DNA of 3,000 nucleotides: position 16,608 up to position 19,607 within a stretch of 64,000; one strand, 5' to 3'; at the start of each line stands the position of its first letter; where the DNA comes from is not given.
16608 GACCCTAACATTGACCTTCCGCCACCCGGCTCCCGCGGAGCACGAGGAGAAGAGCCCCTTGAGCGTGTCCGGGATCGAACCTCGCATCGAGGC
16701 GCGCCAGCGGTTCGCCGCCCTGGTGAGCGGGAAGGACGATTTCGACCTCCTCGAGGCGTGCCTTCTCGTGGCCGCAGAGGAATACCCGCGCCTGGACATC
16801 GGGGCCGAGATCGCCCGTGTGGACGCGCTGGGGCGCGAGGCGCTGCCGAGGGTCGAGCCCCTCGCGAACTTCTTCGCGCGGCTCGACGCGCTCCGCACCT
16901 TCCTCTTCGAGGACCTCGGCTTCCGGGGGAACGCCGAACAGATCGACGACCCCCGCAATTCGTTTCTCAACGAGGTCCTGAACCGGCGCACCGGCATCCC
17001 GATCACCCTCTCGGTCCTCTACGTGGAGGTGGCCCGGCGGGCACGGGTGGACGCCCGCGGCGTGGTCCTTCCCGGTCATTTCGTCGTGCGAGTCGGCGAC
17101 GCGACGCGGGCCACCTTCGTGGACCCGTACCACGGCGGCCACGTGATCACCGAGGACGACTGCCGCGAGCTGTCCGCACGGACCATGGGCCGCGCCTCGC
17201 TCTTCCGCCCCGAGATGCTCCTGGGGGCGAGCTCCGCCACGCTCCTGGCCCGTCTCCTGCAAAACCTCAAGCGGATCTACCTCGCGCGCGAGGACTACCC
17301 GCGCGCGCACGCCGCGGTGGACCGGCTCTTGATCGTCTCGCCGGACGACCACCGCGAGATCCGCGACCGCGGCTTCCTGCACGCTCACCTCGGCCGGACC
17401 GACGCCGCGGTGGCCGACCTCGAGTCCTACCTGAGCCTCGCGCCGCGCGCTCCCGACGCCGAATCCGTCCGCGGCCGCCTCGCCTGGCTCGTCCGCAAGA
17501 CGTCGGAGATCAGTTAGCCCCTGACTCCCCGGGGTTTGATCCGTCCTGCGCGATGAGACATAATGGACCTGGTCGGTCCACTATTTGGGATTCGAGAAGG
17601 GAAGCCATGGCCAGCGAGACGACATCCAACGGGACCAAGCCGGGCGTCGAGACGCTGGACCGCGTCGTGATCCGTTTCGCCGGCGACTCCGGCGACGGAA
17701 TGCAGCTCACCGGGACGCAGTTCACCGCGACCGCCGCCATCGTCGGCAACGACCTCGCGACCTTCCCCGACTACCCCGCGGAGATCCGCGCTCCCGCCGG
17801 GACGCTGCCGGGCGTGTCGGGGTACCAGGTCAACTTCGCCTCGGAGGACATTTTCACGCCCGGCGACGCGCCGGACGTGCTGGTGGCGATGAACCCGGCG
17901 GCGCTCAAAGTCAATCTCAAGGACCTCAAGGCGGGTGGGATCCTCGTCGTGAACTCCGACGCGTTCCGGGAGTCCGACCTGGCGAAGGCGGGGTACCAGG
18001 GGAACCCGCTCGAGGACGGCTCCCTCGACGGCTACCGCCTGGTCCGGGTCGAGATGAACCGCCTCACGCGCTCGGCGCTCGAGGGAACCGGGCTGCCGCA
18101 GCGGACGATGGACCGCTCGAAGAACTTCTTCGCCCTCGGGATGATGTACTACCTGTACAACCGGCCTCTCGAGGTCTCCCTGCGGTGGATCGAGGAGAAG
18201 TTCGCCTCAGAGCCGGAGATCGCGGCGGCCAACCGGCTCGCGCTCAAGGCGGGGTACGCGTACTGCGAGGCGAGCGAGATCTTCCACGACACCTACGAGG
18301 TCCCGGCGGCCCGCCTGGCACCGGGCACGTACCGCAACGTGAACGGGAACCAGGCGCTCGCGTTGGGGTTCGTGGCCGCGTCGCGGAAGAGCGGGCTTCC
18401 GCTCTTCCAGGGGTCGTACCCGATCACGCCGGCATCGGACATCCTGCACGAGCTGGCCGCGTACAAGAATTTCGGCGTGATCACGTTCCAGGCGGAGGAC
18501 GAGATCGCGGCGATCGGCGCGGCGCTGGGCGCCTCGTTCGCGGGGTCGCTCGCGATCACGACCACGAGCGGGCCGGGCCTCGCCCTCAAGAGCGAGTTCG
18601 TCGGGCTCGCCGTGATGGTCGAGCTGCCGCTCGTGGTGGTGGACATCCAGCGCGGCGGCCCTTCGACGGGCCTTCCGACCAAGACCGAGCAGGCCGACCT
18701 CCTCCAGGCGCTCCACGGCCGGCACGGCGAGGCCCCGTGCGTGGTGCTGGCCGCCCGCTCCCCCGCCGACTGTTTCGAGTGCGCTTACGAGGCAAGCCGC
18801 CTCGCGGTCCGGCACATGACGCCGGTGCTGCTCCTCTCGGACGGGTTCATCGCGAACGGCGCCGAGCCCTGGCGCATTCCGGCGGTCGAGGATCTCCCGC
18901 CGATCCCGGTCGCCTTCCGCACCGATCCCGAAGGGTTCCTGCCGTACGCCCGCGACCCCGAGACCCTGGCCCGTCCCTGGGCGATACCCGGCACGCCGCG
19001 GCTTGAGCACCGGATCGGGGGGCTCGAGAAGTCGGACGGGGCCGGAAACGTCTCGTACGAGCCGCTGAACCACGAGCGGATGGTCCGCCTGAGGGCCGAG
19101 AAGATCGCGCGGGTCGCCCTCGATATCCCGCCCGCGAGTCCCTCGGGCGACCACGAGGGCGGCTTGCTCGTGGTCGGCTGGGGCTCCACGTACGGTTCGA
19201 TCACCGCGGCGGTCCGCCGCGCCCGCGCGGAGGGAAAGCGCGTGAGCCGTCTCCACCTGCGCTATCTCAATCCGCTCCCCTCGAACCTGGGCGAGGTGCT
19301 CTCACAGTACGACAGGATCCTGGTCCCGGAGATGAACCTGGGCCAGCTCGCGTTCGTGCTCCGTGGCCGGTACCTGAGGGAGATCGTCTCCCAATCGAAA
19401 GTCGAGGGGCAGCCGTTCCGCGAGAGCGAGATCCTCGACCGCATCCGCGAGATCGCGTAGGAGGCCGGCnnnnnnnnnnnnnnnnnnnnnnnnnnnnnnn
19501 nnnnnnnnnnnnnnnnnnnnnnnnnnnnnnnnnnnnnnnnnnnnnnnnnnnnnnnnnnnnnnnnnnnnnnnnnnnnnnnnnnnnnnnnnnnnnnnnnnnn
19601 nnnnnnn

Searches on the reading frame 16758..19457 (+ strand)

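Call 20: search_protein_families(library=pfam, proteins=[window:16758-19457:+], max_evalue=0.001)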
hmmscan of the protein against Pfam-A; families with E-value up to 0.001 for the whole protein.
window:16758-19457:+ (900 aa): 3 families
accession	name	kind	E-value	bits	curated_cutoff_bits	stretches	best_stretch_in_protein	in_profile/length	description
PF01855.24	POR_N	-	7e-53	180.2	27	1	550-762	10-222/231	Pyruvate flavodoxin/ferredoxin oxidoreductase, thiamine diP-bdg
PF01558.24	POR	-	2.8e-26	93.1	27.4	1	312-501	2-173/173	Pyruvate ferredoxin/flavodoxin oxidoreductase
PF17147.9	PFOR_II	-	6.8e-07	30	27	1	804-876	4-74/102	Pyruvate:ferredoxin oxidoreductase core domain II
